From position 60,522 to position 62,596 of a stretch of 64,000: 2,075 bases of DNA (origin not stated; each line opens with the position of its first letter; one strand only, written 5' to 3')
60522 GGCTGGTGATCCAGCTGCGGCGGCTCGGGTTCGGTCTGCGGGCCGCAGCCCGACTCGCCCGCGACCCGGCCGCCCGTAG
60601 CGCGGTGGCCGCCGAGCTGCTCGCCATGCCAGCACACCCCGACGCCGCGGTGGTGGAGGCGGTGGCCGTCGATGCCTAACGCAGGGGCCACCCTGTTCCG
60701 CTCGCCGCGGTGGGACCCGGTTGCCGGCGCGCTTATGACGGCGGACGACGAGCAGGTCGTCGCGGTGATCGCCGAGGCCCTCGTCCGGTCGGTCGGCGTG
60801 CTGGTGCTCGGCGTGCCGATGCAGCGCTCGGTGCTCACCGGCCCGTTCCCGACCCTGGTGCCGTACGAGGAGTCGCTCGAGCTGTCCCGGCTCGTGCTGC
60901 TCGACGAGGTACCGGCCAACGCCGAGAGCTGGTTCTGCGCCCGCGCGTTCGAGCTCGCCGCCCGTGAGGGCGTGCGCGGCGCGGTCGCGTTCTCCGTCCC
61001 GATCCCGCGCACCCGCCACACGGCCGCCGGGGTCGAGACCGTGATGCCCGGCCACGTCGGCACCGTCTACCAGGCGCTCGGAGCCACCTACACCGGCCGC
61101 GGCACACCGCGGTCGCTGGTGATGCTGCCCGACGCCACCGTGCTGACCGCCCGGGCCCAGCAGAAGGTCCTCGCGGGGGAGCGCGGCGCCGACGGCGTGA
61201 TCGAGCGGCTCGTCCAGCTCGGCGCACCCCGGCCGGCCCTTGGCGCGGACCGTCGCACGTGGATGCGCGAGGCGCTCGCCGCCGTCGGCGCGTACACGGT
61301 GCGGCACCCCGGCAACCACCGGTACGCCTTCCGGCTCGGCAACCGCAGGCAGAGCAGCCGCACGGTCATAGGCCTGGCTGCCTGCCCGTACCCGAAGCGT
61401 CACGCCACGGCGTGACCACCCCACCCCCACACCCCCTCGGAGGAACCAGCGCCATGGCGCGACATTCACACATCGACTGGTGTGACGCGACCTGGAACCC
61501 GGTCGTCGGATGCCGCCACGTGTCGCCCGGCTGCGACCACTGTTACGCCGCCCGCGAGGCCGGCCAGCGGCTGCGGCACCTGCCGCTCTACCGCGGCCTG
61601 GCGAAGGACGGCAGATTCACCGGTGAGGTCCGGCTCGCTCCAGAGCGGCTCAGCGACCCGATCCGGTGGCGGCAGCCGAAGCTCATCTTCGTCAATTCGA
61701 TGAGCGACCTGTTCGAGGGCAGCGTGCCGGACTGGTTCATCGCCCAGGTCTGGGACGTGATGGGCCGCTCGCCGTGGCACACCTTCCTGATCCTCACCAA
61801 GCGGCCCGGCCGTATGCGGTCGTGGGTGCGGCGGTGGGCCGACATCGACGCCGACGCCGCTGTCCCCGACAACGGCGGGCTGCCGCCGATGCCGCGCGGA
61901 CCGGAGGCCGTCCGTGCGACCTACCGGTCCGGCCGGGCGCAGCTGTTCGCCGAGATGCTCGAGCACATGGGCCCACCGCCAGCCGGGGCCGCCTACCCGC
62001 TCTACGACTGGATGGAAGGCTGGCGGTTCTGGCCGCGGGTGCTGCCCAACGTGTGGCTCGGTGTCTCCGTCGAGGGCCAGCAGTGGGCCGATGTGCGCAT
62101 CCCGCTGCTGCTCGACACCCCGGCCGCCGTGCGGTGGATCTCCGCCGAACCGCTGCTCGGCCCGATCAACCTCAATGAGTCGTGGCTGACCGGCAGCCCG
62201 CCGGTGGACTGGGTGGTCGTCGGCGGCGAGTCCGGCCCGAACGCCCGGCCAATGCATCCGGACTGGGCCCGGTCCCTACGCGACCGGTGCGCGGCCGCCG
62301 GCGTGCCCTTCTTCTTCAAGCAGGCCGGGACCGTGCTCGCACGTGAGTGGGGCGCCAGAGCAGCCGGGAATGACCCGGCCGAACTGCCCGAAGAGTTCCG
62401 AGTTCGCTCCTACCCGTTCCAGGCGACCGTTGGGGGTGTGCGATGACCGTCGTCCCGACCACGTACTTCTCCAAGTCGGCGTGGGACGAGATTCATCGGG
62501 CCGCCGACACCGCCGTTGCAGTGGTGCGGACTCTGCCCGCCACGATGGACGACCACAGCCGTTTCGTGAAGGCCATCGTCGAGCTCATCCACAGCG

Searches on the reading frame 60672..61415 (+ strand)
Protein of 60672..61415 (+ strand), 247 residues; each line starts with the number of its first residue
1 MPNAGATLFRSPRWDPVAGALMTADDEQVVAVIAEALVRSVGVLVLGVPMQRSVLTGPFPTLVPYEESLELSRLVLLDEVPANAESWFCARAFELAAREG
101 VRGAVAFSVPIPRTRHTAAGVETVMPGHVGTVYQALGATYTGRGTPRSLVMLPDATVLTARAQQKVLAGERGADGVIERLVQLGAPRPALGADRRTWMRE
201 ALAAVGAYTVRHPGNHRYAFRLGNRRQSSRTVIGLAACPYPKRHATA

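Call 34: search_protein_families(library=phrogs, proteins=[window:60672-61415:+], max_evalue=0.001)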
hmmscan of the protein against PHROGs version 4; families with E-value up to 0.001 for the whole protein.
window:60672-61415:+ (247 aa): 1 family
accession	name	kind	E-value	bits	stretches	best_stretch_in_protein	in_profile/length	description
phrog_1384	-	other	1.6e-13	51.7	2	40-108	60-127/245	Mom-like DNA modification protein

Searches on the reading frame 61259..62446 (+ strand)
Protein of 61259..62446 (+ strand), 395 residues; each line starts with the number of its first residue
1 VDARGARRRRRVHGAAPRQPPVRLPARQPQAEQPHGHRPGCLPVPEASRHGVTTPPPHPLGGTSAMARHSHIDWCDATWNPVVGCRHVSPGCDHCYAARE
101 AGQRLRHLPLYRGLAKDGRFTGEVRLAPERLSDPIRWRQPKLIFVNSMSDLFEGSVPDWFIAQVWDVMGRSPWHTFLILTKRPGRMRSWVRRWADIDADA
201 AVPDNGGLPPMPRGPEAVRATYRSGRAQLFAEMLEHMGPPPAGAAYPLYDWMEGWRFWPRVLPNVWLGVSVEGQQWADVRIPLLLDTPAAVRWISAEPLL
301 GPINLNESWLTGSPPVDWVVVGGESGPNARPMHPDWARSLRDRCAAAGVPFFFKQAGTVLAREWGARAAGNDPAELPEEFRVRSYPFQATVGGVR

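Call 34: search_protein_families(library=phrogs, proteins=[window:61259-62446:+], max_evalue=0.001)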
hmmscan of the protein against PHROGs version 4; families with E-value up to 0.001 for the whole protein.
window:61259-62446:+ (395 aa): 1 family
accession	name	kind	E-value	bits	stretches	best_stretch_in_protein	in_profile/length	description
phrog_2045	-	unknown function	1.9e-98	330.6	1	66-369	1-244/299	-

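Call 35: search_dna_similar(query=window:61259-62446:+, collection=phages, mode=protein, max_rows=25)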
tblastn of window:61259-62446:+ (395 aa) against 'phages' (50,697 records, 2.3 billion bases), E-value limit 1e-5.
Records with a match: 177; places in all: 179; records where one place covers at least 80% of the query: 44.
Best place of each record, by identity: 60-80% 2; <60% 175.
By first word of the organism name: Mycobacterium 53; Gordonia 49; Burkholderia 15; Bacteriophage 6; Microcystis 5; Rhizobium 5; Xanthomonas 5; Enterocloster 5; Synechococcus 4; Natrialba 4; and 16 more.
By host as written in the record: Gordonia terrae 3612 43; Mycobacterium smegmatis mc2 155 18; - 12; Mycobacterium smegmatis mc#155 10; Burkholderia sp. 6; Mycobacterium smegmatis mc2155 5; Gordonia terrae CAG3 5; Mycobacteruim smegmatis mc2 155 4; and 53 more.
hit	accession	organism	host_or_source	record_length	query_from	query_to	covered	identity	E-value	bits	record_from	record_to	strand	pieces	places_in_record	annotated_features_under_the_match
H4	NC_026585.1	Mycobacterium phage Estave1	Mycobacterium smegmatis mc2 155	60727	65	386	82%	50.9%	8e-83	281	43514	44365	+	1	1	hypothetical protein | ATP-binding protein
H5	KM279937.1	Mycobacterium phage Estave1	Mycobacterium smegmatis mc2 155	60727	65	386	82%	50.9%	8e-83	281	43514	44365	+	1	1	hypothetical protein | AAA-ATPase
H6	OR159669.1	Mycobacterium phage Karhdo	Mycobacterium smegmatis mc2155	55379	63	386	82%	49.7%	5e-81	276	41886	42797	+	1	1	62: hypothetical protein | 61: AAA-ATPase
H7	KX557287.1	Gordonia phage Zirinka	Gordonia terrae 3612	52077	49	380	84%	45.8%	4e-68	239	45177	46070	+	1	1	64: hypothetical protein | 63: hypothetical protein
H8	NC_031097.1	Gordonia phage Zirinka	Gordonia terrae 3612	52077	49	380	84%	45.8%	4e-68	239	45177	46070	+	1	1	64: DUF5131 family protein | 63: hypothetical protein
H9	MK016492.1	Gordonia phage Bialota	Gordonia terrae ATCC 3612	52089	49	380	84%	45.8%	4e-68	239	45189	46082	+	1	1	64: hypothetical protein | 63: hypothetical protein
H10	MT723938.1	Gordonia phage Bunnybear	Gordonia terrae 3612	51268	58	384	83%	46.0%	7e-70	244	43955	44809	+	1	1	60: hypothetical protein | 59: hypothetical protein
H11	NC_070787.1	Gordonia phage Bunnybear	Gordonia terrae 3612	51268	58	384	83%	46.0%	7e-70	244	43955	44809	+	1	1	60: hypothetical protein | 59: hypothetical protein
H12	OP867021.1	Mycobacterium phage Shweta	Mycobacterium smegmatis mc#155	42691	59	368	78%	48.3%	3e-70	245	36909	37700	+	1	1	56: hypothetical protein | 55: hypothetical protein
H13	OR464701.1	Mycobacterium phage dwieneke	Mycolicibacterium smegmatis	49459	59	368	78%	48.3%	3e-70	245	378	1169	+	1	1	RNA methyltransferase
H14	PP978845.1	Mycobacterium phage Mao1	Mycobacterium smegmatis mc2155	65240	66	374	78%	47.9%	2e-68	239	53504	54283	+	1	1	74: hypothetical protein | 73: hypothetical protein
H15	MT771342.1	Gordonia phage Matteo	Gordonia terrae 3612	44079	64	380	80%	46.7%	4e-67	236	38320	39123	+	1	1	57: hypothetical protein | 56: hypothetical protein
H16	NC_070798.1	Gordonia phage Matteo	Gordonia terrae 3612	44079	64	380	80%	46.7%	4e-67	236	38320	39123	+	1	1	57: hypothetical protein | 56: hypothetical protein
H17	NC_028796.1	Mycobacterium phage Phayonce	Mycobacterium smegmatis mc2 155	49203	58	391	85%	44.2%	1e-66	234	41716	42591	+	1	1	62: hypothetical protein | 61: hypothetical protein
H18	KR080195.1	Mycobacterium phage Phayonce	Mycobacterium smegmatis mc2 155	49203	58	391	85%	44.2%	1e-66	234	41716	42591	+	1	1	62: hypothetical protein | 61: hypothetical protein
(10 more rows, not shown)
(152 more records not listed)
